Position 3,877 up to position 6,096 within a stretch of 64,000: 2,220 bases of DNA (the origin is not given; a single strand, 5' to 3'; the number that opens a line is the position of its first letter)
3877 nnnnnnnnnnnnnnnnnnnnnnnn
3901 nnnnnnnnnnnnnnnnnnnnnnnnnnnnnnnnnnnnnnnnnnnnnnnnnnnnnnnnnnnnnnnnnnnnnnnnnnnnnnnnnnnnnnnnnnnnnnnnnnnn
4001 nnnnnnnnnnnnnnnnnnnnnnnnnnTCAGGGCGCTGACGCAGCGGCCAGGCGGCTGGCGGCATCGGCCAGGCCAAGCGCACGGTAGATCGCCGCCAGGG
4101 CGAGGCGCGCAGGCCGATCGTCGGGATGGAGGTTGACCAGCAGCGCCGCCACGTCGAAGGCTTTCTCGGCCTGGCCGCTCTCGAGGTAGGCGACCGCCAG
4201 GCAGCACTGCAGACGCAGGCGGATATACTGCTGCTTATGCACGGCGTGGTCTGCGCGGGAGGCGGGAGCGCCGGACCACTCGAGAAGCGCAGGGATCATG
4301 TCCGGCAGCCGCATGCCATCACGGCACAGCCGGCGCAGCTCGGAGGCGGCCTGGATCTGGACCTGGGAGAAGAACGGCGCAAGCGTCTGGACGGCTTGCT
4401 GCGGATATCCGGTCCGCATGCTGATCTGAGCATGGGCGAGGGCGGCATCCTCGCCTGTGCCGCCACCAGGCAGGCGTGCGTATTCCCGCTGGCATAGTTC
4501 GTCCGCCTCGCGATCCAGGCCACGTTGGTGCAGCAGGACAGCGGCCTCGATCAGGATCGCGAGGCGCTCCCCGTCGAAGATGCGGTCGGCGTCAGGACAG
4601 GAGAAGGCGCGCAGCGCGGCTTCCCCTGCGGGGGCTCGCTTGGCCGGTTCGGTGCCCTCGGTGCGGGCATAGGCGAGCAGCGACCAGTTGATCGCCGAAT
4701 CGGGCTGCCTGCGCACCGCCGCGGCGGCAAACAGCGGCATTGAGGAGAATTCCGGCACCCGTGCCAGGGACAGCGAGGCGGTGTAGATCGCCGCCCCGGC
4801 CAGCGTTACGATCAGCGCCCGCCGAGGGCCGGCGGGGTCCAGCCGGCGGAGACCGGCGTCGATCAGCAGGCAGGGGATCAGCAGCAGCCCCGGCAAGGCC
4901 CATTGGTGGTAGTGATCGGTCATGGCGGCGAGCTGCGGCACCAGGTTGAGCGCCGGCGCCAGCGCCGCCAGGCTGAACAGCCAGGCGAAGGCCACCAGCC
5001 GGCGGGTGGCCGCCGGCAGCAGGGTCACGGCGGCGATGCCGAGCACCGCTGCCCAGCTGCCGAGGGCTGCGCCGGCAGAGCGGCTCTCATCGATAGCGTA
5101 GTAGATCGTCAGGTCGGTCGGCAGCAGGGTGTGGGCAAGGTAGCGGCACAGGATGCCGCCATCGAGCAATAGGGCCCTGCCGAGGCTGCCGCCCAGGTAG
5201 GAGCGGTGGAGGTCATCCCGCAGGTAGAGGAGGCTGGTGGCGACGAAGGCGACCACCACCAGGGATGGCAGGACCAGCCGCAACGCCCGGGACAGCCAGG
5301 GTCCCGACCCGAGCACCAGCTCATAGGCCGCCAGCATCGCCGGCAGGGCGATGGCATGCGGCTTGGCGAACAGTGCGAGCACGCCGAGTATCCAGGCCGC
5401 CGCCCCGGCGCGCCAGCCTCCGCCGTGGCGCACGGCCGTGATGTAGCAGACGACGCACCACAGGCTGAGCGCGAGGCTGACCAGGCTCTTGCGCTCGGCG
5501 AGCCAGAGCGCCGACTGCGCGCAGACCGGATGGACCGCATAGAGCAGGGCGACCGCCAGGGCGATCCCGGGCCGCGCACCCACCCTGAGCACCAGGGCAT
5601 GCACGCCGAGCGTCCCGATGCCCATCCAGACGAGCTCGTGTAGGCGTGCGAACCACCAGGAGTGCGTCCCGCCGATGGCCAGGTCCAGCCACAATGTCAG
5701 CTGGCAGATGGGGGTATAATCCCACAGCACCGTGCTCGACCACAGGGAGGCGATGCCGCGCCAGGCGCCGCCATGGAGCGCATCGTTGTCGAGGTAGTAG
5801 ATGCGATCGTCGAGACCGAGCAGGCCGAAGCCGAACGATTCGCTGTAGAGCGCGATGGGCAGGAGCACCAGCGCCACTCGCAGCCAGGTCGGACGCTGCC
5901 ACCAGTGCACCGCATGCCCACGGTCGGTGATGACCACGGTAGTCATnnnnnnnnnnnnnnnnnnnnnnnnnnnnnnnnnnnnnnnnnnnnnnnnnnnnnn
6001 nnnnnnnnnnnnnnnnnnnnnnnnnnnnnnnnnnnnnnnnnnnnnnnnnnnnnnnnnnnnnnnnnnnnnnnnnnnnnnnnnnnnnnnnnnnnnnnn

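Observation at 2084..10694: Candidate complete lipid-linked sugar transfer system: WecB + DPM1-like GT2 + flippase + TMTC-like GT-C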

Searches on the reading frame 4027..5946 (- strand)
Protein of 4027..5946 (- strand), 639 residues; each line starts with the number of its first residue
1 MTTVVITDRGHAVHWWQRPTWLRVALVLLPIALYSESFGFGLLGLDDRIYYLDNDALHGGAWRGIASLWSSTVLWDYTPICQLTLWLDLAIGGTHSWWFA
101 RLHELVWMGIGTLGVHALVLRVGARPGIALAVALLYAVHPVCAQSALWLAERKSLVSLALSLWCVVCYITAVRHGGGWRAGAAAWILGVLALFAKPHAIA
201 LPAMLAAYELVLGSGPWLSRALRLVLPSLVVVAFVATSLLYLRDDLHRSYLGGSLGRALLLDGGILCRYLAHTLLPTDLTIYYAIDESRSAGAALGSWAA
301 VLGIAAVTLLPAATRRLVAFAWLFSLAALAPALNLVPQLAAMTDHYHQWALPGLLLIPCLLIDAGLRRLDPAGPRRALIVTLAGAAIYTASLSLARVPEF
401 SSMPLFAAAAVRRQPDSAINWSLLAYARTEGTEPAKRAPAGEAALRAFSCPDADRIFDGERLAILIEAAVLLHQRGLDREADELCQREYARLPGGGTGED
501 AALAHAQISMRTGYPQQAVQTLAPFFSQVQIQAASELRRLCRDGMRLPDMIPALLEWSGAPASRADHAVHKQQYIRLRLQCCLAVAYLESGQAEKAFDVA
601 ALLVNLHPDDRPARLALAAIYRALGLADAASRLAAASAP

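Call 4: search_protein_families(library=pfam, proteins=[window:4027-5946:-], max_evalue=0.01)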
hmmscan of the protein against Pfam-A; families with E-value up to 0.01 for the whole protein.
window:4027-5946:- (639 aa): 1 family
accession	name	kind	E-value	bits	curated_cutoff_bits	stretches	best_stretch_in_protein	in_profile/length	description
PF13428.12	TPR_14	-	0.0096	17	23.5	1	583-619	7-43/44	Tetratricopeptide repeat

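Call 5: search_protein_families(library=ncbifam, proteins=[window:4027-5946:-], max_evalue=0.1)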
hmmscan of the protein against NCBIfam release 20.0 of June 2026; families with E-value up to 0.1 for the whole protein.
window:4027-5946:- (639 aa): 3 families
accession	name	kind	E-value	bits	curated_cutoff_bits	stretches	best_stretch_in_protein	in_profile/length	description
TIGR02521.1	type_IV_pilW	equivalog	0.00072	19.2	154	1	570-631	26-85/234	type IV pilus biogenesis/stability protein PilW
NF052415.1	T3SS_chap_SctY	equivalog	0.021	15.3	70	1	569-632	32-98/106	type III secretion apparatus assembly chaperone SctY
TIGR02917.1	PEP_TPR_lipo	equivalog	0.062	11.1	312.2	1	583-630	742-789/899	XrtA/PEP-CTERM system TPR-repeat protein PrsT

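Call 8: find_homologous_proteins(query=window:4027-5946:-)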
Query window:4027-5946:- (639 aa): 38 proteins with E <= 0.001 among 8000 candidates.
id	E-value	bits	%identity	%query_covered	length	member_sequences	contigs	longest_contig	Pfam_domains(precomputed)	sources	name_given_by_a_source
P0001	0.0e+0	1402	100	100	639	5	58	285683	-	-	-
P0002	4.4e-222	757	61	96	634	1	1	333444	-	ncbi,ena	-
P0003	5.8e-212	724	60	96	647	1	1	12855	-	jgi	jgi:hypothetical protein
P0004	4.5e-211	721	60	97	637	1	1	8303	-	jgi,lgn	-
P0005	9.3e-196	670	55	94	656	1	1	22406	-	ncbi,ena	-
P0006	5.6e-195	668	53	99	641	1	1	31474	-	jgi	jgi:hypothetical protein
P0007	3.5e-191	655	55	95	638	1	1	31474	-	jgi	jgi:hypothetical protein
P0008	5.1e-164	566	50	95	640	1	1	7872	-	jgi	jgi:hypothetical protein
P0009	9.3e-164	565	51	97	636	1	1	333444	-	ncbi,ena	-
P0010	8.3e-159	548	49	97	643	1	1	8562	-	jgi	jgi:hypothetical protein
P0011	3.7e-158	546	48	97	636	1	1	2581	PF13428.13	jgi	-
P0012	1.2e-153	531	48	99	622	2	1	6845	-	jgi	jgi:hypothetical protein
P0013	9.4e-153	528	47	97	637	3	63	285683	-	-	-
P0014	3.4e-147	510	46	97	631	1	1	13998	-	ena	-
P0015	2.0e-142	494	45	98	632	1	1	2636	-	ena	-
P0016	4.6e-140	486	43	96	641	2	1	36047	-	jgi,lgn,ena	-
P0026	8.5e-113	396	43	95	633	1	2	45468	PF13428.13,PF13231.13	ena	-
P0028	6.3e-107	377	39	91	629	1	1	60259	-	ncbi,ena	-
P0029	4.9e-93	331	36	99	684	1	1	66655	-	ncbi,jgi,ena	jgi:hypothetical protein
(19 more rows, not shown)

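Call 9: search_solved_structures(query=window:4027-5946:-, max_evalue=10)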
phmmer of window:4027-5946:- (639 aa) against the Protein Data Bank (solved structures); distinct sequences matched with E-value up to 10: 0.

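Call 12: find_related_loci(query=A1, collection=genome_contigs, flank=10000)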
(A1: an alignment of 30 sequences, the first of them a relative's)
Query A1 (639 aa) in genome_contigs; peptide patterns used: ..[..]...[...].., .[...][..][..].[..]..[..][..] (x = any residue, [..] = any of these).
60 stretches matched a pattern; 9 encode a relative of the query (tblastn E <= 1e-3); 9 distinct loci.
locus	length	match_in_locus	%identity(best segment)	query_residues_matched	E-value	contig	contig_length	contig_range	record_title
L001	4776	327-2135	55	34-633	5e-155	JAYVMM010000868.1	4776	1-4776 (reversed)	MAG: Planctomycetota bacterium isolate GL61_DN_concoct_175 GL61_DN_concoct_175_867, whole genome shotgun sequence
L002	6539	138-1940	47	19-622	1e-123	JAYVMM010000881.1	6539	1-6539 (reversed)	MAG: Planctomycetota bacterium isolate GL61_DN_concoct_175 GL61_DN_concoct_175_880, whole genome shotgun sequence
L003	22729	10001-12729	40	21-633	3e-102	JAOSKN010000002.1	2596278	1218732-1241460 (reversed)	MAG: Planctomycetota bacterium isolate FR_30 FR-Planctomycetota-2_s2, whole genome shotgun sequence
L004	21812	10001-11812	39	16-625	2e-99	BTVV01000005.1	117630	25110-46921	MAG: Planctomycetota bacterium AMX-MBFR-7 DNA, sequence005, whole genome shotgun sequence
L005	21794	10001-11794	41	37-637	5e-90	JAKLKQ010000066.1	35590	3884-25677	MAG: Planctomycetota bacterium isolate MAG.432 MAG.432-NODE_66_length_35590_cov_5.877453, whole genome shotgun sequence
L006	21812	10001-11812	39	28-633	1e-83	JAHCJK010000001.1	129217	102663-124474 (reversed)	MAG: Planctomycetota bacterium isolate TGS_PLA7 PLA7_1, whole genome shotgun sequence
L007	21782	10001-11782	38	37-633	1e-75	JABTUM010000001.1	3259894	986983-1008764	MAG: Planctomycetota bacterium isolate H5_PLA8 seq001, whole genome shotgun sequence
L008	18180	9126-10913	42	31-638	2e-103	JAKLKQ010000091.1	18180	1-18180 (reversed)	MAG: Planctomycetota bacterium isolate MAG.432 MAG.432-NODE_91_length_18180_cov_6.004198, whole genome shotgun sequence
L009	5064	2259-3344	27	34-367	9e-9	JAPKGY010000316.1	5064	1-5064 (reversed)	MAG: Phycisphaerae bacterium isolate PDA_C_MAG.97 MAG.97_316, whole genome shotgun sequence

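Call 21: find_encoding_contigs(protein=P0002, flank=10000, max_places=2)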
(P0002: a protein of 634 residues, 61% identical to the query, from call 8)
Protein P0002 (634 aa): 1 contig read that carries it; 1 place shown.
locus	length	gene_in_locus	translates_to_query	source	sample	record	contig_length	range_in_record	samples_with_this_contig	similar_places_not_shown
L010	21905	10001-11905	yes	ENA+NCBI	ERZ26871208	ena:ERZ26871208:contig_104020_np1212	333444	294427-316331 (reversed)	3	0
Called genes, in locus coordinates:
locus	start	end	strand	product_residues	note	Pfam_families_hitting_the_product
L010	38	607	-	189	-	PF10469:AKAP7_NLS (weak), PF02834:LigT_PEase, PF13563:2_5_RNA_ligase2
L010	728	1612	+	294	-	PF28008:EboA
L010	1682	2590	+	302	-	PF01026:TatD_DNase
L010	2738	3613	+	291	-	PF03781:FGE-sulfatase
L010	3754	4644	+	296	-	-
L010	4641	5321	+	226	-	PF00731:AIRC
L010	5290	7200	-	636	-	-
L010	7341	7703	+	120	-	PF04342:DMT_6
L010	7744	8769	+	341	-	PF01408:GFO_IDH_MocA, PF02894:GFO_IDH_MocA_C (weak), PF22725:GFO_IDH_MocA_C3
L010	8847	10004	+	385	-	PF03706:LPG_synthase_TM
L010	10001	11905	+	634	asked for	-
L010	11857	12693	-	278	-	PF00535:Glycos_transf_2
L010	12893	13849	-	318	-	PF07883:Cupin_2 (faint)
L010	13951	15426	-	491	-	PF01266:DAO (weak), PF01593:Amino_oxidase, PF07992:Pyr_redox_2 (faint), PF13450:NAD_binding_8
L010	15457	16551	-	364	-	PF01208:URO-D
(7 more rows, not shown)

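Call 22: find_encoding_contigs(protein=P0006, flank=10000, max_places=2)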
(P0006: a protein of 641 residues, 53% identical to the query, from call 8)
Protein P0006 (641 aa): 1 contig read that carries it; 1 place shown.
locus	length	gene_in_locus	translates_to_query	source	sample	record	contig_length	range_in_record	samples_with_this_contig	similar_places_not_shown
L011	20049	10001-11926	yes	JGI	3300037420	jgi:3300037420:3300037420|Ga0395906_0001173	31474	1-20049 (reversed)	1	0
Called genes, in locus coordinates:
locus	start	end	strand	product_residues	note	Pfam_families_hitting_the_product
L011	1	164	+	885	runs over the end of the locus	PF00176:SNF2-rel_dom, PF00270:DEAD (weak), PF04851:ResIII, PF00271:Helicase_C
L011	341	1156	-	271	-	PF13489:Methyltransf_23, PF08241:Methyltransf_11 (weak)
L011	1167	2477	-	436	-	PF00535:Glycos_transf_2, PF13641:Glyco_tranf_2_3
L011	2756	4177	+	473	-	-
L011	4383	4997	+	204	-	PF07963:N_methyl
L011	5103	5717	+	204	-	PF07963:N_methyl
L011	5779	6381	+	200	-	PF07963:N_methyl (weak)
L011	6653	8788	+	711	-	PF04932:Wzy_C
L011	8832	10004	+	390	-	PF03706:LPG_synthase_TM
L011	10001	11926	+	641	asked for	-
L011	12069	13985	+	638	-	-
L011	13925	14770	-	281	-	PF00535:Glycos_transf_2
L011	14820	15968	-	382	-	PF02350:Epimerase_2, PF13579:Glyco_trans_4_4 (weak)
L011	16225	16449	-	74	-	-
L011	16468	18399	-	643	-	PF17899:Peptidase_M61_N, PF05299:Peptidase_M61, PF17820:PDZ_6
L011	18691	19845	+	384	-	-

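Call 23: predict_structure(alignment_id=A1)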
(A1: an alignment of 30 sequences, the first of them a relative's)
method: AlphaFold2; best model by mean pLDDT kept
length: 639 residues; sequences in the alignment: 30
mean_pLDDT: 91.2   pTM: 0.90
mean pLDDT of the five models: 91.2, 90.3, 89.8, 89.4, 88.7
residues with pLDDT >= 90: 501; 70-90: 96; 50-70: 20; < 50: 22
segments of 3 or more residues with pLDDT < 50: 1-16, 560-564
pLDDT, mean of each block of 10 residues (from residue 1): 38 56 95 97 87 88 89 69 95 94 98 98 94 98 95 96 98 92 97 95 98 96 95 90 77 94 96 95 91 97 97 95 97 86 93 98 90 80 95 97 95 96 94 86 97 91 97 98 97 92 97 97 95 97 96 75 56 88 98 98 94 95 97 79
secondary structure, 60 per line:
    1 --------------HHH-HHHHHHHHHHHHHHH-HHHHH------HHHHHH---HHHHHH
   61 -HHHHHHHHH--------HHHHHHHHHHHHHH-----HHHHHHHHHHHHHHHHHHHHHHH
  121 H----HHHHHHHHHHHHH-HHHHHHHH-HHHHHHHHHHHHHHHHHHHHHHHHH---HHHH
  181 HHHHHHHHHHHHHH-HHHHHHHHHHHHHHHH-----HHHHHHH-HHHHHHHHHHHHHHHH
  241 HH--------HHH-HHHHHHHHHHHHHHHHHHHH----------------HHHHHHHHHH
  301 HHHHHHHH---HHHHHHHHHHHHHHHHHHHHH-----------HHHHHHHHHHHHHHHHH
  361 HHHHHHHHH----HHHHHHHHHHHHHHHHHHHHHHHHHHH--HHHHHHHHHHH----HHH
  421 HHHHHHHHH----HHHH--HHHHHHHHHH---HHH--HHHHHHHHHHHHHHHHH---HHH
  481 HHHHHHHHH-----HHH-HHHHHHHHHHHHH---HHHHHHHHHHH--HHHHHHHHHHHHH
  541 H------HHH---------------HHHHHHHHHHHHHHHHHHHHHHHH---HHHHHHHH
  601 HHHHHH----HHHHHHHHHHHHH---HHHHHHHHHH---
elements in order: H19-33 H35-39 H46-51 H55-60 H62-70 H79-92 H98-121 H126-138 H140-147 H149-173 H177-194 H196-211 H217-223 H225-242 H255-274 H291-308 H312-332 H344-369 H374-400 H403-413 H418-429 H434-437 H440-449 H458-474 H478-489 H499-511 H515-525 H528-541 H566-589 H593-606 H611-623 H627-636

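Call 24: find_encoding_contigs(protein=P0016, flank=10000, max_places=2)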
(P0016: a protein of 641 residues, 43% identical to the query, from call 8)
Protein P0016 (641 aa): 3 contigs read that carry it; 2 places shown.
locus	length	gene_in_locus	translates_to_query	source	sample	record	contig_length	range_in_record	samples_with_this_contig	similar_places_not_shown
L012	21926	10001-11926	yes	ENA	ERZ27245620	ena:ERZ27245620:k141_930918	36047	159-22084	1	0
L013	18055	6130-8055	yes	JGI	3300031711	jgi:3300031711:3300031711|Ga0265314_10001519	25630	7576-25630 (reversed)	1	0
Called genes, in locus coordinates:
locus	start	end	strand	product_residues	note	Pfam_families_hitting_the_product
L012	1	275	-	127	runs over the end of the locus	PF00581:Rhodanese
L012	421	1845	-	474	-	PF11638:DnaA_N, PF00308:Bac_DnaA, PF00004:AAA, PF08299:Bac_DnaA_C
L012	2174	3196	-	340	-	PF02749:QRPTase_N, PF01729:QRPTase_C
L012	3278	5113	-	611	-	PF00012:HSP70, PF06723:MreB_Mbl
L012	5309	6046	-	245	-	PF13365:Trypsin_2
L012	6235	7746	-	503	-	PF03629:SASA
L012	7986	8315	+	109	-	PF00085:Thioredoxin, PF14595:Thioredoxin_9 (weak), PF00578:AhpC-TSA (weak), PF13098:Thioredoxin_2 (weak), PF13905:Thioredoxin_8 (faint)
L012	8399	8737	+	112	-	PF00085:Thioredoxin, PF13728:TraF (weak), PF13098:Thioredoxin_2 (weak), PF13905:Thioredoxin_8 (faint)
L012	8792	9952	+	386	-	PF01966:HD, PF13286:HD_assoc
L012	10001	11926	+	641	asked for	-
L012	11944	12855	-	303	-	-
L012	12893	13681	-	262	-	PF00535:Glycos_transf_2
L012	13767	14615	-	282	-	PF08308:PEGA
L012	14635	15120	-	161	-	PF00149:Metallophos (weak), PF12850:Metallophos_2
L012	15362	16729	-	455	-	-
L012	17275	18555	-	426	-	PF00696:AA_kinase, PF00583:Acetyltransf_1, PF13673:Acetyltransf_10 (weak), PF13508:Acetyltransf_7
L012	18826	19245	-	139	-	PF13279:4HBT_2, PF03061:4HBT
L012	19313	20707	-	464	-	PF13439:Glyco_transf_4, PF13579:Glyco_trans_4_4 (weak), PF20706:GT4-conflict, PF00534:Glycos_transf_1, PF13692:Glyco_trans_1_4, PF13524:Glyco_trans_1_2 (weak)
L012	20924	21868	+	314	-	PF07998:Peptidase_M54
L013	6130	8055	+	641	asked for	-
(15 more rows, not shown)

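Call 25: find_encoding_contigs(protein=P0028, flank=10000, max_places=2)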
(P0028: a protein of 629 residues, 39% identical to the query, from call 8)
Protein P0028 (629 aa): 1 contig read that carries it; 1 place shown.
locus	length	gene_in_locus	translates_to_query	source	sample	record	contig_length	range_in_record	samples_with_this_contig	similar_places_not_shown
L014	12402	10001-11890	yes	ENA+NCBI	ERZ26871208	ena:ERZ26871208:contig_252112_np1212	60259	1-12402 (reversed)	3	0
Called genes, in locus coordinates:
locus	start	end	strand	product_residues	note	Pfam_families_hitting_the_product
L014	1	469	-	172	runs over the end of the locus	PF01668:SmpB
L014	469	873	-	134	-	PF06110:TXD17-like_Trx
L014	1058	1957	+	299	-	-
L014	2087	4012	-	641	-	-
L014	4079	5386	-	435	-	PF02403:Seryl_tRNA_N, PF00587:tRNA-synt_2b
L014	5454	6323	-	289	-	PF01926:MMR_HSR1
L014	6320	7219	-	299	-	PF00749:tRNA-synt_1c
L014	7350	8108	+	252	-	-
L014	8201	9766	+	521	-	PF00072:Response_reg, PF00512:HisKA, PF02518:HATPase_c, PF00072:Response_reg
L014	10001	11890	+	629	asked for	-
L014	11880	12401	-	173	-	?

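Call 27: fold_search(model_id=the predicted structure, library=pdb)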
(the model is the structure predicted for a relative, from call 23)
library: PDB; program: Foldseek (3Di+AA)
matches with E <= 10: 1016; with E <= 0.001: 5
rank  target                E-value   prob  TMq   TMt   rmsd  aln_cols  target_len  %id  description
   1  8qxd_N                3.6e-04  1.00  0.21  0.17  34.4       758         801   13  Cryo-EM structure of the cross-exon pre-B complex (released 2024-05-22)
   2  9gaw_J                5.3e-04  1.00  0.23  0.29  25.5       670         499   11  High-resolution structure of the Anaphase-promoting complex/cyclosome (APC/C) bound to co-activator Cdh1 (released 2024-08-14)
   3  5dse_C                6.5e-04  0.99  0.20  0.18  36.2       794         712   12  Crystal Structure of the TTC7B/Hyccin Complex (released 2015-12-02)
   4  3fp3                  8.9e-04  1.00  0.23  0.29  29.2       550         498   13  Crystal structure of Tom71 (released 2009-07-28)
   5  6qw6_5J               8.9e-04  0.99  0.19  0.16  34.8       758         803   14  Structure of the human U5.U4/U6 tri-snRNP at 2.9A resolution. (released 2019-04-17)
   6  5dse_A                1.2e-03  1.00  0.20  0.22  26.9       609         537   13  Crystal Structure of the TTC7B/Hyccin Complex (released 2015-12-02)
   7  3lca_A                1.2e-03  1.00  0.23  0.30  28.0       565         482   12  Structure of Tom71 complexed with Hsp70 Ssa1 C terminal tail indicating conformational plasticity (released 2010-12-22)
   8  8r0a_N                1.3e-03  0.99  0.21  0.17  34.1       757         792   13  Cryo-EM structure of the cross-exon pre-B+5'ss complex (released 2024-05-22)
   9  8bda_E                1.6e-03  0.96  0.18  0.11  27.7       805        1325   11  IFTA complex in anterograde intraflagellar transport trains (Chlamydomonas reinhardtii) (released 2023-01-11)
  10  5khr_F                2.0e-03  1.00  0.24  0.31  25.2       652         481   11  Model of human Anaphase-promoting complex/Cyclosome complex (APC15 deletion mutant) in complex with the E2 UBE2C/UBCH1 (released 2016-08-24)
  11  6bq1_B                2.0e-03  0.96  0.16  0.15  25.4       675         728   14  Human PI4KIIIa lipid kinase complex (released 2017-12-13)
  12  9qhb                  2.3e-03  1.00  0.16  0.32  13.7       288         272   15  Crystal structure of 16-repeat CTPR protein with eliminated coordination sites (released 2025-10-22)
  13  5f15                  2.5e-03  1.00  0.35  0.40  16.0       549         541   14  Crystal Structure of ArnT from Cupriavidus metallidurans bound to Undecaprenyl phosphate (released 2016-02-17)
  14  3fp2_A                2.6e-03  1.00  0.22  0.29  28.6       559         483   13  Crystal structure of Tom71 complexed with Hsp82 C-terminal fragment (released 2009-07-28)
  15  3fp4_A                2.8e-03  1.00  0.23  0.29  26.9       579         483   12  Crystal structure of Tom71 complexed with Ssa1 C-terminal fragment (released 2009-07-28)
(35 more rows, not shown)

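Call 34: search_solved_structures(query=A1, max_evalue=10)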
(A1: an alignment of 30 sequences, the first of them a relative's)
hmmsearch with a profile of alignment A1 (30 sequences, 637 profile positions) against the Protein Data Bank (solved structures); distinct sequences matched with E-value up to 10: 121 (the best 60 are shown).
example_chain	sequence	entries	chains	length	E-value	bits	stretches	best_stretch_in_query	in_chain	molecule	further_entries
9qhb_A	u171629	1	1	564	4.8e-26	94.8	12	579-628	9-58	Engineered tetratricopeptide repeat protein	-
8bu0_A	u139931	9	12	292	1.4e-17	66.7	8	580-628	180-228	Consensus tetratricopeptide repeat protein | Crystal structure of an 8-repeat consensus TPR superhelix with Zinc. | Monomer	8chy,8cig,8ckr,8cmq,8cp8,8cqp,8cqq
9qhc_A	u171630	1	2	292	3.8e-15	58.7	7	578-628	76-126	Engineered tetratricopeptide repeat protein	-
9gzg_A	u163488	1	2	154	3.9e-11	45.5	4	579-629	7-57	Engineered CTPR protein with glutamic acids for conductivity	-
7obi_A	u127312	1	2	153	1.1e-09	40.6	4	576-629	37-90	CTPR-rv4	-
1na0_A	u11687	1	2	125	7e-09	38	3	581-621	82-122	designed protein CTPR3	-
8ch0_A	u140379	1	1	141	1.3e-08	37.1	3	580-629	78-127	Consensus tetratricopeptide repeat protein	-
2fo7_A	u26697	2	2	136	1.6e-08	36.9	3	580-629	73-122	SYNTHETIC CONSENSUS TPR PROTEIN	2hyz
2wqh_A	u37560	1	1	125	1.2e-07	34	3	577-628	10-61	CTPR3Y3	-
3kd7_A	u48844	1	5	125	2.4e-07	33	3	576-613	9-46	CTPR390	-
1na3_A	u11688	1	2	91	4.4e-06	28.8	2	582-621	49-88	designed protein CTPR2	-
6v8e_A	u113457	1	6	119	6.1e-06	28.3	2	581-621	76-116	Designed protein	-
6vfh_A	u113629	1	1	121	3.9e-05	25.7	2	575-615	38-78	T33_dn10A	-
5hrz_A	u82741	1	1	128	7e-05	24.8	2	581-626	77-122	TPR domain protein 1na0C3_3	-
6vfi_B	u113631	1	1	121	0.00015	23.8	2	575-614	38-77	O43_dn18B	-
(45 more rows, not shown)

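Call 43: find_encoding_contigs(protein=P0005, flank=10000, max_places=1)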
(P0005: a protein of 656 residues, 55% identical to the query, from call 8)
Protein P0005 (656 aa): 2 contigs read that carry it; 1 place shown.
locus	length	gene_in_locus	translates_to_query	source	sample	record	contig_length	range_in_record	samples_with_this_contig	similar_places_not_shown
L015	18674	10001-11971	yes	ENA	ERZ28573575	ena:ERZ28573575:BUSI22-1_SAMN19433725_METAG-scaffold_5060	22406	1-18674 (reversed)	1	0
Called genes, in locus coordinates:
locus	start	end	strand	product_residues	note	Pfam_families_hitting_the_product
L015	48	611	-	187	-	PF02834:LigT_PEase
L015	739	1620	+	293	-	PF28008:EboA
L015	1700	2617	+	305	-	PF01026:TatD_DNase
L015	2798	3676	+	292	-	PF03781:FGE-sulfatase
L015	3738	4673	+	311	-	-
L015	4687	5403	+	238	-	PF00731:AIRC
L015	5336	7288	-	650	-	-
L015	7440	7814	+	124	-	PF04342:DMT_6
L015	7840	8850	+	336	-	PF01408:GFO_IDH_MocA, PF22725:GFO_IDH_MocA_C3, PF02894:GFO_IDH_MocA_C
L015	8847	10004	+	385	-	PF03706:LPG_synthase_TM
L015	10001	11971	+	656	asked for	-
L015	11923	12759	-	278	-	PF00535:Glycos_transf_2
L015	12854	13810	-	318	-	PF07883:Cupin_2 (faint)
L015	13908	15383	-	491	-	PF01266:DAO (weak), PF01593:Amino_oxidase, PF13450:NAD_binding_8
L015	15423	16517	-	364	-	PF01208:URO-D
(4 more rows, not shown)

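Call 44: find_encoding_contigs(protein=P0029, flank=10000, max_places=1)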
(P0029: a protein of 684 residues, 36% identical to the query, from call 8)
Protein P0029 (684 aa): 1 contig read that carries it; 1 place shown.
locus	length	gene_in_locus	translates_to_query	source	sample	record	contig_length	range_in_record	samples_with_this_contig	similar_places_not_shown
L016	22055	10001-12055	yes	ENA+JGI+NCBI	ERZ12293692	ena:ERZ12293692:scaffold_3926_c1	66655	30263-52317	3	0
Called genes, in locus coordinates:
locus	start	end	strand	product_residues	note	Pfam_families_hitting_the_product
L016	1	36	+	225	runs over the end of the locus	PF01209:Ubie_methyltran, PF13847:Methyltransf_31, PF08241:Methyltransf_11, PF13649:Methyltransf_25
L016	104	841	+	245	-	PF04542:Sigma70_r2, PF08281:Sigma70_r4_2, PF04545:Sigma70_r4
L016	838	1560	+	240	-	PF00149:Metallophos, PF12850:Metallophos_2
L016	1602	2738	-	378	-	PF13458:Peripla_BP_6, PF01094:ANF_receptor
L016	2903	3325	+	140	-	-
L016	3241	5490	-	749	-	PF21995:RNR-II_ins_dom (weak)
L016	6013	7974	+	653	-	PF16177:ACAS_N, PF00501:AMP-binding, PF13193:AMP-binding_C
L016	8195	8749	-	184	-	-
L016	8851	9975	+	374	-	PF13641:Glyco_tranf_2_3 (weak), PF00535:Glycos_transf_2, PF04138:GtrA_DPMS_TM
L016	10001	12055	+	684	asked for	-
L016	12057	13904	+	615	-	-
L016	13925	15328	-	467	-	PF10079:Rossmann-like_BshC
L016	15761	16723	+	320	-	PF02085:Cytochrom_CIII (faint), PF14537:Cytochrom_c3_2 (faint), PF14522:Cytochrome_C7 (weak)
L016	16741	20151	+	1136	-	PF12838:Fer4_7 (weak), PF13247:Fer4_11 (weak)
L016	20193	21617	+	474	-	PF03916:NrfD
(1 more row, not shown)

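Call 45: find_encoding_contigs(protein=P0026, flank=10000, max_places=1)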
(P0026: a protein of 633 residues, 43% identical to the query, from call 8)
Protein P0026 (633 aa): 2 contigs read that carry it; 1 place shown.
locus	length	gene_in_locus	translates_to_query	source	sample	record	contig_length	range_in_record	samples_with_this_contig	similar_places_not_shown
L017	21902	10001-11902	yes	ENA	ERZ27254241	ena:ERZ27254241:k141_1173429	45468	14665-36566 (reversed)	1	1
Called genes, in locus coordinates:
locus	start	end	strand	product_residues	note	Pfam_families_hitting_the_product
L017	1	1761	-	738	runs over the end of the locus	PF01943:Polysacc_synt, PF13440:Polysacc_synt_3, PF02475:TRM5-TYW2_MTfase (faint), PF05575:V_cholerae_RfbT, PF05050:Methyltransf_21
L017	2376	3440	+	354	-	PF00793:DAHP_synth_1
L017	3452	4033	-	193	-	-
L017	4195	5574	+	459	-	PF01547:SBP_bac_1 (faint), PF13416:SBP_bac_8, PF13343:SBP_bac_6, PF13531:SBP_bac_11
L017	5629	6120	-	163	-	PF00355:Rieske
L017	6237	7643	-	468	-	-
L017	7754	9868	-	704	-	PF01663:Phosphodiest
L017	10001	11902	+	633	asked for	PF13231:PMT_2 (weak), PF13428:TPR_14 (faint)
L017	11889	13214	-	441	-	PF00202:Aminotran_3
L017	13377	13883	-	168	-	-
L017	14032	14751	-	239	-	PF06452:CBM9_1, PF16011:CBM9_2 (faint)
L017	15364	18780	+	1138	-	PF00069:Pkinase, PF07714:PK_Tyr_Ser-Thr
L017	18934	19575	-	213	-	PF02463:SMC_N (faint), PF00005:ABC_tran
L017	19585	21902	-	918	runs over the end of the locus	PF02449:Glyco_hydro_42, PF08532:Glyco_hydro_42M (weak)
